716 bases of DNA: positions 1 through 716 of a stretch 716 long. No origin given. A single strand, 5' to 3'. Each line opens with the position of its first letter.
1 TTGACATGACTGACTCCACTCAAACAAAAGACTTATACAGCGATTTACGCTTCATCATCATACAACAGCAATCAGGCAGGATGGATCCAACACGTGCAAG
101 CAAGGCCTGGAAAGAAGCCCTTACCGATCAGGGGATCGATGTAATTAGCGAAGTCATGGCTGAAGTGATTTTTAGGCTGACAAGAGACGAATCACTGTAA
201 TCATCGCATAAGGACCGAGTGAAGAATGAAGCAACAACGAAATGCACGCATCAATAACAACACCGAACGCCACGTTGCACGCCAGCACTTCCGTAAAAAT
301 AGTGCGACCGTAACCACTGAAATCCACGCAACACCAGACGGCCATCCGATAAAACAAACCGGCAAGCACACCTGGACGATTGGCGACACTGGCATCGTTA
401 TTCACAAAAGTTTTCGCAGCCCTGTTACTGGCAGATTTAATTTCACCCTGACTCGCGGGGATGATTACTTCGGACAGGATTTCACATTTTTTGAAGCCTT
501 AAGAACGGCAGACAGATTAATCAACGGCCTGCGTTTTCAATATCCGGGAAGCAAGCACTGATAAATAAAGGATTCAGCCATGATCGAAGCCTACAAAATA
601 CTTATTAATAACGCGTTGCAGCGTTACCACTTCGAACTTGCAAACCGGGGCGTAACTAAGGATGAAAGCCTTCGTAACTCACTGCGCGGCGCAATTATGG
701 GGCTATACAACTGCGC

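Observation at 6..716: Compact three-gene cassette of unrecognised small proteins, continuing past both window edges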

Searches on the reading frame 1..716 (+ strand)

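Call 7: search_protein_families(proteins=[L001:20006-20200:+, L001:20226-20561:+, L001:20580-20822:+, L001:19570-20007:-, L001:19063-19488:+, L001:20819-20944:+, L001:21158-21388:+], library=phrogs, max_evalue=0.01)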
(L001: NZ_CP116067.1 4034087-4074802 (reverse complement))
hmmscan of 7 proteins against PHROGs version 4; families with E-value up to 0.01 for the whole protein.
L001:20006-20200:+ (64 aa): 0 families

L001:20226-20561:+ (111 aa): 2 families
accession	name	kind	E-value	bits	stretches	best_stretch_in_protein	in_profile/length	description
phrog_2492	-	unknown function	1.7e-34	118.7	1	24-106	1-82/83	-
phrog_8373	-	unknown function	0.00091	20.4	1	72-103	16-47/72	-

L001:20580-20822:+ (80 aa): 1 family
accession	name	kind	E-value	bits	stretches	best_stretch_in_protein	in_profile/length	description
phrog_2549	-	unknown function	1.8e-28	99.4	1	1-78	1-78/80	-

L001:19570-20007:- (145 aa): 1 family
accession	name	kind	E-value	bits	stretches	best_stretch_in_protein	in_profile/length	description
phrog_2266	-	unknown function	1.4e-31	110.3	1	5-140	3-143/144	-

L001:19063-19488:+ (141 aa): 3 families
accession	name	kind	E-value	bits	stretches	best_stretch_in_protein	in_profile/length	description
phrog_1831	-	transcription regulation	2.8e-50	170.3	1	25-133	11-119/121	transcriptional regulator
phrog_272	-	integration and excision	5.4e-09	37.2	1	44-116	8-81/90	Cox-like excisionase and repressor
phrog_23196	-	transcription regulation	1.4e-07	32.4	1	22-120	30-129/174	transcriptional regulator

L001:20819-20944:+ (41 aa): 0 families

L001:21158-21388:+ (76 aa): 2 families
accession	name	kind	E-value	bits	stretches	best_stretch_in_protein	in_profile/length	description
phrog_22206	-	unknown function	1e-52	177.1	1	1-76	1-76/76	-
phrog_12723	-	unknown function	1.1e-07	32.9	1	20-64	18-62/74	-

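Call 11: profile_search(protein=L001:20226-20561:+)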
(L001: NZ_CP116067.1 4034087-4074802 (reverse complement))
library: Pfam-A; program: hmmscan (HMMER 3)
A. the first sequence (111 residues): domains with independent E <= 10: 1; with E <= 0.001: 1
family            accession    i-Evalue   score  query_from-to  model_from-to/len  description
DUF4761           PF15958.10    3.9e-29   101.3      12-104         4-99/105  Domain of unknown function (DUF4761)

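Call 12: profile_search(protein=L001:20580-20822:+)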
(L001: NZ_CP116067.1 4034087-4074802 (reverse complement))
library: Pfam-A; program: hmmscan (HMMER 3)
A. the first sequence (80 residues): domains with independent E <= 10: 2; with E <= 0.001: 1
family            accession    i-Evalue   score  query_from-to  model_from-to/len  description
DUF4754           PF15946.10    1.1e-15    58.1       3-77          3-77/80  Domain of unknown function (DUF4754)
DUF3105           PF11303.13        0.1    13.1      24-60         35-71/130  Protein of unknown function (DUF3105)

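Call 13: profile_search(protein=L001:20006-20200:+)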
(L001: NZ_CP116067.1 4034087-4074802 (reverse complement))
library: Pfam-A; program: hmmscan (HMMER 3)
A. the first sequence (64 residues): domains with independent E <= 10: 2; with E <= 0.001: 0
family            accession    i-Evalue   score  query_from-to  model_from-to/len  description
DUF6555           PF20192.3        0.11    12.8      26-60         24-58/74  Family of unknown function (DUF6555)
wH_RNase_II       PF25255.1        0.12    13.0      19-59          3-42/78  Ribonuclease II, winged helix domain

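Call 14: search_dna_similar(query=L001:20226-20561:+, collection=phages, mode=protein, max_rows=30)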
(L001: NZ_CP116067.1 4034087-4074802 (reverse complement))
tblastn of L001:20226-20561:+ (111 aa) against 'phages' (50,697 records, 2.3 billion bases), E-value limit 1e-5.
Records with a match: 12; places in all: 12; records where one place covers at least 80% of the query: 12.
Best place of each record, by identity: <60% 12.
By first word of the organism name: Escherichia 9; Xuanwuvirus 2; Citrobacter 1.
By host as written in the record: Escherichia coli 3; - 2; Escherichia coli K88 2; Escherichia coli 520873 2; Escherichia coli C 1; Escherichia coli O25b:H4-ST131 1; Citrobacter rodentium DBS100 1.
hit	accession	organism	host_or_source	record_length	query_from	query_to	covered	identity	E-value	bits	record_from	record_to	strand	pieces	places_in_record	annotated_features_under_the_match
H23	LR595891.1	Xuanwuvirus P884B11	-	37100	1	104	94%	53.3%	3e-29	115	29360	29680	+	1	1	hypothetical protein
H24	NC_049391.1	Xuanwuvirus P884B11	-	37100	1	104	94%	53.3%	3e-29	115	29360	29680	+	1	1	hypothetical protein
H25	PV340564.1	Escherichia phage PhiR44_2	Escherichia coli C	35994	1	104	94%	52.3%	6e-29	114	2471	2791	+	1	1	hypothetical protein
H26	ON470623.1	Escherichia phage vB_EcoM-705R2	Escherichia coli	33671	1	104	94%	51.8%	7e-28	111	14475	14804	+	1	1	hypothetical protein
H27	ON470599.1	Escherichia phage vB_EcoM-569R5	Escherichia coli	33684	1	104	94%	51.8%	7e-28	111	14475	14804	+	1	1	hypothetical protein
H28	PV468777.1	Escherichia phage Entero_P88_NC_026014(23)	Escherichia coli O25b:H4-ST131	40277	1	104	94%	51.8%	7e-28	111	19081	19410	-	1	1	DUF4761 family protein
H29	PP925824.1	Escherichia phage Chuche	Escherichia coli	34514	1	104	94%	51.8%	7e-27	108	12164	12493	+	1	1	hypothetical protein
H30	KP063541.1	Escherichia phage P88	Escherichia coli K88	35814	1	104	94%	50.9%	1e-27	110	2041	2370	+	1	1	hypothetical protein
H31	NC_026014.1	Escherichia phage P88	Escherichia coli K88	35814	1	104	94%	50.9%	1e-27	110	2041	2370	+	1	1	DUF4761 family protein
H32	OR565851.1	Citrobacter phage Shae_phiSM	Citrobacter rodentium DBS100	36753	1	104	94%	50.9%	2e-25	103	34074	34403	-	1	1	hypothetical protein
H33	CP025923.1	Escherichia phage 520873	Escherichia coli 520873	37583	7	104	88%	50.5%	1e-25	104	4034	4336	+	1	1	record has no annotation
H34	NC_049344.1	Escherichia phage 520873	Escherichia coli 520873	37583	7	104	88%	50.5%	1e-25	104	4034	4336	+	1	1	DUF4761 family protein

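Call 15: search_dna_similar(query=L001:20006-20200:+, collection=phages, mode=protein, max_evalue=1, max_rows=20)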
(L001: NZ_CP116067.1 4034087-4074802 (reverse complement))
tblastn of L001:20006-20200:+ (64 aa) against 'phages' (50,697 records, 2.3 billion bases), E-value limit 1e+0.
No match.

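Call 16: get_annotated_region(hit=H31, flank=4000)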
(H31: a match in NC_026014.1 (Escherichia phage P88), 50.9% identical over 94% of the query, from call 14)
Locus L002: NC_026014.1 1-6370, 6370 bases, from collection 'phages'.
description: Enterobacteria phage P88, complete genome.
organism: Escherichia phage P88 (NCBI taxid 1567486)
taxonomy: Viruses; Duplodnaviria; Heunggongvirae; Uroviricota; Caudoviricetes; Peduoviridae; Xuanwuvirus; Xuanwuvirus P88
host: Escherichia coli K88; source: -; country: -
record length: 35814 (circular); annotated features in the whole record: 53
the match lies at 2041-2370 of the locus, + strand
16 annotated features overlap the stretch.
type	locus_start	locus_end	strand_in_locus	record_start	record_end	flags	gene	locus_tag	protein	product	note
CDS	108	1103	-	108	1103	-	-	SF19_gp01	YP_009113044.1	integrase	-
CDS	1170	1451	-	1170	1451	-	-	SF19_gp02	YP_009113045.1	transcriptional regulator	C protein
CDS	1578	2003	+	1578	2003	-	-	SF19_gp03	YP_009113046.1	transcriptional regulator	Regulatory protein, Phage_COX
CDS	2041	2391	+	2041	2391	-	-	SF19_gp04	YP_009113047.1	DUF4761 family protein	-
CDS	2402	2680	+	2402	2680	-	-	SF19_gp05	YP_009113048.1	hypothetical protein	-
CDS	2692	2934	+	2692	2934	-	-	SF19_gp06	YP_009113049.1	DUF4754 family protein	-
CDS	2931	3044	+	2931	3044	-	-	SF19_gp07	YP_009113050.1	membrane protein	-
CDS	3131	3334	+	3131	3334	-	-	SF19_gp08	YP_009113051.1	hypothetical protein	-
CDS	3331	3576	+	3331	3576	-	-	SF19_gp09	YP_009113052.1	winged helix-turn-helix domain-containing protein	-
CDS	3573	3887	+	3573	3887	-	-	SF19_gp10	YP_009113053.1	ead/Ea22-like family protein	Ead/Ea22-like protein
CDS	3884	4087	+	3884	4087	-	-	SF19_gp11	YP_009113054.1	membrane protein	-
CDS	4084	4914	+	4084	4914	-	-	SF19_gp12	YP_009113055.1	lipoprotein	serine protease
CDS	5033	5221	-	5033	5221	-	-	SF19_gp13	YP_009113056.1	hypothetical protein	-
CDS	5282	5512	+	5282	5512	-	-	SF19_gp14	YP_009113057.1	derepression protein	-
CDS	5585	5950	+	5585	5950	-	-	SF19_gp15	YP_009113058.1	hypothetical protein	-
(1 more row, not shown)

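Call 17: get_annotated_region(hit=H25, flank=4000)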
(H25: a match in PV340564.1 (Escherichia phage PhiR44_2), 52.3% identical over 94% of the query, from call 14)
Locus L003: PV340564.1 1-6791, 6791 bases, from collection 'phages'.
description: Escherichia phage PhiR44_2, complete genome.
organism: Escherichia phage PhiR44_2 (NCBI taxid 3416486)
taxonomy: Viruses
host: Escherichia coli C; source: -; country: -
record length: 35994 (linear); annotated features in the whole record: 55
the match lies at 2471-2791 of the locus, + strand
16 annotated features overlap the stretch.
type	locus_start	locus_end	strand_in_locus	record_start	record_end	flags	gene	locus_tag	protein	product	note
CDS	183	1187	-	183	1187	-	-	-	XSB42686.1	integrase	-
CDS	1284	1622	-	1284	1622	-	-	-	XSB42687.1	immunity repressor protein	repressor protein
CDS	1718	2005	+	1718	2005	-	-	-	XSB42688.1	repressor of Pc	repressor of Pc; required for prophage excision;inhibits integration; activates P11 promoter of satellitephage P4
CDS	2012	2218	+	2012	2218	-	-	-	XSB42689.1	hypothetical protein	FIG00642114: hypothetical protein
CDS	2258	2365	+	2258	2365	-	-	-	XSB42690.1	hypothetical protein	-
CDS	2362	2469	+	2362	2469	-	-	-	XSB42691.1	hypothetical protein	-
CDS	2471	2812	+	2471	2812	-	-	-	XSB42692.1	hypothetical protein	-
CDS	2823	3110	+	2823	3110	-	-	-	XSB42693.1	hypothetical protein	-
CDS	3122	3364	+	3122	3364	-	-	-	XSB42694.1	hypothetical protein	-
CDS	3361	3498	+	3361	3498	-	-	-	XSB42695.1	hypothetical protein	FIG00639989: hypothetical protein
CDS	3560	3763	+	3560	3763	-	-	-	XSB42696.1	hypothetical protein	-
CDS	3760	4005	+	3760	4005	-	-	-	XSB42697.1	hypothetical protein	-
CDS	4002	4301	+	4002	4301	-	-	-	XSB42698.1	hypothetical protein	-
CDS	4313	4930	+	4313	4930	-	-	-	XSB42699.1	hypothetical protein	-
CDS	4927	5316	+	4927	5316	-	-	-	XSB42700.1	hypothetical protein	FIG00641636: hypothetical protein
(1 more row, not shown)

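Call 18: search_protein_families(proteins=[L001:20006-20200:+, L001:20226-20561:+, L001:20580-20822:+, L001:19570-20007:-, L001:19063-19488:+, L001:20819-20944:+, L001:21158-21388:+], library=ncbifam, max_evalue=0.1)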
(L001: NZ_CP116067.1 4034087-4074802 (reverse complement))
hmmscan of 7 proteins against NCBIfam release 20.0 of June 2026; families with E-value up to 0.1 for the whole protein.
L001:20006-20200:+ (64 aa): 0 families

L001:20226-20561:+ (111 aa): 0 families

L001:20580-20822:+ (80 aa): 0 families

L001:19570-20007:- (145 aa): 0 families

L001:19063-19488:+ (141 aa): 0 families

L001:20819-20944:+ (41 aa): 1 family
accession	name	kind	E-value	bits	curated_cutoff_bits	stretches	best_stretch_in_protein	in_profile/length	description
TIGR01218.1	Gpos_tandem_5TM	subfamily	0.022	14.5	35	1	2-33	94-125/208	tandem five-TM protein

L001:21158-21388:+ (76 aa): 0 families

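Call 19: search_protein_families(proteins=[L001:20006-20200:+, L001:20226-20561:+, L001:20580-20822:+, L001:19570-20007:-, L001:19063-19488:+, L001:20819-20944:+, L001:21158-21388:+], library=padloc, max_evalue=0.1)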
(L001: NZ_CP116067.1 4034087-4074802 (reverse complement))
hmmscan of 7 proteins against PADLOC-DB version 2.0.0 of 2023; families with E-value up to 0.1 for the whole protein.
L001:20006-20200:+ (64 aa): 0 families

L001:20226-20561:+ (111 aa): 0 families

L001:20580-20822:+ (80 aa): 1 family
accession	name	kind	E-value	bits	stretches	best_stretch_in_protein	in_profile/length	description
PDLC01369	Cas5e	-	0.047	11.8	1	36-62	29-55/163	CAS-I-E; effector_G5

L001:19570-20007:- (145 aa): 0 families

L001:19063-19488:+ (141 aa): 0 families

L001:20819-20944:+ (41 aa): 0 families

L001:21158-21388:+ (76 aa): 1 family
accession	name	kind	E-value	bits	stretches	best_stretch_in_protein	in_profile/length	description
PDLC02277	AbiEi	-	0.009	14.1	1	7-68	111-167/195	AbiEi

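Call 20: search_solved_structures(query=L001:20226-20561:+, max_evalue=10)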
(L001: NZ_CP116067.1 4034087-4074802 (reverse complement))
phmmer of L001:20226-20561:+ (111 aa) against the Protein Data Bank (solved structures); distinct sequences matched with E-value up to 10: 0.

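Call 21: search_solved_structures(query=L001:20580-20822:+, max_evalue=10)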
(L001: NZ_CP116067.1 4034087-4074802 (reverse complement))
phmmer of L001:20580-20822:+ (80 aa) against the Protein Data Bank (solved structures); distinct sequences matched with E-value up to 10: 4.
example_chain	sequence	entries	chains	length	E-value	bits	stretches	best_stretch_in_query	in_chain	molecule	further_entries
6fvt_N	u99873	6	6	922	0.11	16.2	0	20-62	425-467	26S proteasome regulatory subunit RPN2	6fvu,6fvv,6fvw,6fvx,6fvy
36ax_Z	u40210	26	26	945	0.12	16.1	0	20-62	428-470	26S proteasome regulatory subunit RPN2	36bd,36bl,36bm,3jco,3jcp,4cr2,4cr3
4ady_A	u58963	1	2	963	0.13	16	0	20-62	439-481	26S PROTEASOME REGULATORY SUBUNIT RPN2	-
5cwj_A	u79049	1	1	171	0.14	15.9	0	30-62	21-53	Designed helical repeat protein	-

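Call 23: find_homologous_proteins(query=L001:20226-20561:+)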
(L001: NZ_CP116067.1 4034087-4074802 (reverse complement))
Query L001:20226-20561:+ (111 aa): 24 proteins with E <= 0.001 among 25 candidates.
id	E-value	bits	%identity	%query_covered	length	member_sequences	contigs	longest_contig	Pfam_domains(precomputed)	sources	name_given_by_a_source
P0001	1.4e-65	236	93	100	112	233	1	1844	PF15958.10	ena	-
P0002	3.7e-57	209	84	100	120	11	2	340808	PF15958.10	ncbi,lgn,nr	ncbi:hypothetical protein AML88_05075 [Escherichia coli]|nr:DUF4761 family protein [Escherichia coli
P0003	1.3e-56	207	92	89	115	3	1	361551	PF15958.10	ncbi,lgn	ncbi:TPA: DUF4761 family protein [Escherichia coli]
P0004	1.8e-56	207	89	94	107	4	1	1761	PF15958.10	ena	-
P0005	2.3e-56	207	89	94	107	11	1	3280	PF15958.10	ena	-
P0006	5.9e-55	202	81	100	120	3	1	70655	PF15958.10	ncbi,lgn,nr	ncbi:DUF4761 family protein [Escherichia coli]|nr:DUF4761 family protein [Escherichia coli]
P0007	5.2e-49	183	84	86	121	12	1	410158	PF15958.10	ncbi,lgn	-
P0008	1.1e-48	182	87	83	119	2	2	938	PF15958.10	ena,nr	nr:DUF4761 family protein [Escherichia coli]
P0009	1.7e-48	181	77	94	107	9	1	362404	PF15958.10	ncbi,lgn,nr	ncbi:DUF4761 family protein [Escherichia coli]|nr:DUF4761 family protein [Escherichia coli]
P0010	2.6e-46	174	76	94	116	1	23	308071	PF15958.10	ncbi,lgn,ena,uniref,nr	ncbi:DUF4761 family protein [Escherichia coli]|uniref:DUF4761 family protein n=1 Tax=Escherichia col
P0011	1.4e-42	162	70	88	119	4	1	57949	PF15958.10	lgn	-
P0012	2.2e-42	162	74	94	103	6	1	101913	PF15958.10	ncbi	ncbi:DUF4761 family protein [Escherichia coli]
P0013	9.6e-41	156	73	94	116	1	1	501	PF15958.10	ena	-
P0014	7.5e-33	131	60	96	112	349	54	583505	PF15958.10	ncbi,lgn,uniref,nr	ncbi:TPA: DUF4761 family protein [Escherichia coli]|uniref:DUF4761 family protein n=2 Tax=Escherichi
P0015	9.2e-33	131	94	58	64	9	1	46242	PF15958.10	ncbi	ncbi:TPA: DUF4761 family protein, partial [Escherichia coli]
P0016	1.7e-30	123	58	96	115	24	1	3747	PF15958.10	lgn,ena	-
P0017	2.6e-30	123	56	96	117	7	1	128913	PF15958.10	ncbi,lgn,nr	ncbi:DUF4761 family protein [Escherichia coli]|nr:DUF4761 family protein [Escherichia coli]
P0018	3.9e-30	122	58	96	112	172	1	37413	PF15958.10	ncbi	ncbi:TPA: DUF4761 family protein [Escherichia coli]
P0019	5.7e-29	118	60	86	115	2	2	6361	PF15958.10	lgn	-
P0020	8.2e-29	118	57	96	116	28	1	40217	PF15958.10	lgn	-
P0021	1.6e-28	117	90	53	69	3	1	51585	PF15958.10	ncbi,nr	ncbi:DUF4761 family protein, partial [Escherichia coli]|nr:DUF4761 family protein [Escherichia coli]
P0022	2.1e-28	117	55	94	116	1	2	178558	PF15958.10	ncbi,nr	ncbi:DUF4761 family protein [Escherichia coli]|nr:DUF4761 family protein [Escherichia coli] EFJ27215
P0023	2.0e-26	110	54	96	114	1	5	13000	PF15958.10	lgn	-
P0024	1.1e-25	108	52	96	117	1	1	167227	PF15958.10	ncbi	-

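Call 26: find_homologous_proteins(query=L001:20006-20200:+, max_evalue=0.1)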
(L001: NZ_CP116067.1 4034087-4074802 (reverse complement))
Query L001:20006-20200:+ (64 aa): 10 proteins with E <= 0.1 among 10 candidates.
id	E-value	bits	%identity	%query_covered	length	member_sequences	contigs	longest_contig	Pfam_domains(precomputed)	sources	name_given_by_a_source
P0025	9.7e-32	124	98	100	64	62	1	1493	-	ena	-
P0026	5.9e-31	122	98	100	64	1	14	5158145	-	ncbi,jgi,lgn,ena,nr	ncbi:TPA: hypothetical protein ACGSCL_001782 [Escherichia coli]|jgi:hypothetical protein|nr:hypothet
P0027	2.8e-30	120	94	100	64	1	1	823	-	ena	-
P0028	7.6e-30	118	94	100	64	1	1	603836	-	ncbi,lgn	ncbi:hypothetical protein ACLZ37_000272 [Escherichia coli]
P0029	6.8e-28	112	88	100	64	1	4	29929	-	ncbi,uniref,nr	ncbi:TPA: hypothetical protein KFO73_003775 [Escherichia coli]|uniref:hypothetical protein n=1 Tax=E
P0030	2.5e-24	101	89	88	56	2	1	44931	-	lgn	-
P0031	6.6e-23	97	75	100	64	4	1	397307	-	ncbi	ncbi:hypothetical protein ACIUTW_000584 [Escherichia coli]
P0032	9.0e-20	87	72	100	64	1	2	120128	-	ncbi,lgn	ncbi:hypothetical protein WCW48_002094 [Escherichia coli]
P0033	4.6e-19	85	72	100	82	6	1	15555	-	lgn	-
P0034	5.8e-18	81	70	100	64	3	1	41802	-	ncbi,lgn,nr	ncbi:hypothetical protein K3E65_001803 [Escherichia coli]|nr:hypothetical protein [Escherichia coli]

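Call 28: find_encoding_contigs(protein=P0034, flank=6000, max_places=2)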
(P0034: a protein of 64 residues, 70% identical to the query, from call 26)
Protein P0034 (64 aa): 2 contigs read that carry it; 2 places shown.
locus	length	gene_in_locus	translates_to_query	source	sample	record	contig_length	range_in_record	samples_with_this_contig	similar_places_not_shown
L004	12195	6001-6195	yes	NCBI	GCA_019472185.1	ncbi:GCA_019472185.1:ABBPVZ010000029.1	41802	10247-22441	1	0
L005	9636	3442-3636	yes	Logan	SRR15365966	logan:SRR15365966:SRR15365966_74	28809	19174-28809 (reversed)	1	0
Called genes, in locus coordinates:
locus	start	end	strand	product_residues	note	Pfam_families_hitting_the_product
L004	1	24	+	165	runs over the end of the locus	PF00210:Ferritin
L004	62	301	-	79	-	PF10678:DUF2492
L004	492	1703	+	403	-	PF01490:Aa_trans, PF03222:Trp_Tyr_perm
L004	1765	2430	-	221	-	PF03695:UPF0149, PF02810:SEC-C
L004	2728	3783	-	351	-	PF24624:Int_N, PF00589:Phage_integrase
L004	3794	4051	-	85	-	-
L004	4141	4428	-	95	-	-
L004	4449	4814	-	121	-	PF27202:Flk_N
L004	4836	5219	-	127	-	PF01381:HTH_3 (weak)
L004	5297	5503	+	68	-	-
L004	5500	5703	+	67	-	-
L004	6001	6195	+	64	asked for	-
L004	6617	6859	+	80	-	-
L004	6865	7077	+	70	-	-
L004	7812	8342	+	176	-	-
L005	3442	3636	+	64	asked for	-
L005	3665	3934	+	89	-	PF15958:DUF4761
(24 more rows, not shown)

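Call 29: find_encoding_contigs(protein=P0032, flank=6000, max_places=2)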
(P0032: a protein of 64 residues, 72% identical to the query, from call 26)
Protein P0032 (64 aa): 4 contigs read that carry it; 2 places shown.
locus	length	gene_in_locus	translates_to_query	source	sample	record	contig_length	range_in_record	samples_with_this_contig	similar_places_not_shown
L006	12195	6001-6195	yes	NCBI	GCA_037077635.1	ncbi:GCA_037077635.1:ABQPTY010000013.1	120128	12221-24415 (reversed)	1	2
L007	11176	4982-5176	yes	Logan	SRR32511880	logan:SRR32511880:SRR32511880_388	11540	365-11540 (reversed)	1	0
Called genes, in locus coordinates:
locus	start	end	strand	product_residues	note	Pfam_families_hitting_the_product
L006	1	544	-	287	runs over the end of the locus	PF04976:DmsC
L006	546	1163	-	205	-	PF12797:Fer4_2 (weak), PF13187:Fer4_9 (faint), PF13237:Fer4_10 (faint), PF13247:Fer4_11, PF12838:Fer4_7 (weak), PF12797:Fer4_2 (weak), PF00037:Fer4, PF12837:Fer4_6, +2 more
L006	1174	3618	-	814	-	PF04879:Molybdop_Fe4S4, PF00384:Molybdopterin, PF01568:Molydop_binding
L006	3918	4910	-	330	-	PF24624:Int_N, PF00589:Phage_integrase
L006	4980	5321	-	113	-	PF13560:HTH_31 (weak), PF01381:HTH_3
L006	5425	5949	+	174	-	PF10743:Phage_Cox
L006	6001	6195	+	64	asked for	-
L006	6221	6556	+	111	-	PF15958:DUF4761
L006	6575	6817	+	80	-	PF15946:DUF4754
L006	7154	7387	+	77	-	-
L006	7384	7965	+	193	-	PF16473:Rv2179c-like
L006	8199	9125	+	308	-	PF02086:MethyltransfD12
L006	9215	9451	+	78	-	-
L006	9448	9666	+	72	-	-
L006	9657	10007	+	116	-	PF14359:DUF4406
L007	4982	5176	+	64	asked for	-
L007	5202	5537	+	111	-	PF15958:DUF4761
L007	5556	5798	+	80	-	PF15946:DUF4754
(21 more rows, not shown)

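Call 30: find_encoding_contigs(protein=P0031, flank=6000, max_places=2)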
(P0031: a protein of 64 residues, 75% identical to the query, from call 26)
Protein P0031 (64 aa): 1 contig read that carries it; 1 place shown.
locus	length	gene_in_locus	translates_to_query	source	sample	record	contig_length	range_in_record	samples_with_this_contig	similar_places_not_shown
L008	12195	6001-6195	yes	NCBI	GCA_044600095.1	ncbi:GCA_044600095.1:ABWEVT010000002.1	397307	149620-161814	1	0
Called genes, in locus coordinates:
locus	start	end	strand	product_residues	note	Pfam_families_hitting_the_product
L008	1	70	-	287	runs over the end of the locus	PF04976:DmsC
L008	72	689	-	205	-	PF12797:Fer4_2 (weak), PF13187:Fer4_9 (faint), PF13237:Fer4_10 (faint), PF13247:Fer4_11, PF12838:Fer4_7 (weak), PF12797:Fer4_2 (weak), PF00037:Fer4, PF12837:Fer4_6, +2 more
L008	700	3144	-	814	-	PF04879:Molybdop_Fe4S4, PF00384:Molybdopterin, PF01568:Molydop_binding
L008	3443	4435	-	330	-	PF24624:Int_N, PF00589:Phage_integrase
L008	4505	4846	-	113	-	PF13560:HTH_31 (weak), PF12844:HTH_19 (weak), PF01381:HTH_3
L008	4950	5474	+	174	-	PF10743:Phage_Cox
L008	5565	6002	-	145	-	-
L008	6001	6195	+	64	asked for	-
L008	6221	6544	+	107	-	PF15958:DUF4761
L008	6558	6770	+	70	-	-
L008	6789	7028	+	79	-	PF15946:DUF4754 (weak)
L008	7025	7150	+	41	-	-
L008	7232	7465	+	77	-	-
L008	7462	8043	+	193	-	PF16473:Rv2179c-like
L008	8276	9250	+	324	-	PF02086:MethyltransfD12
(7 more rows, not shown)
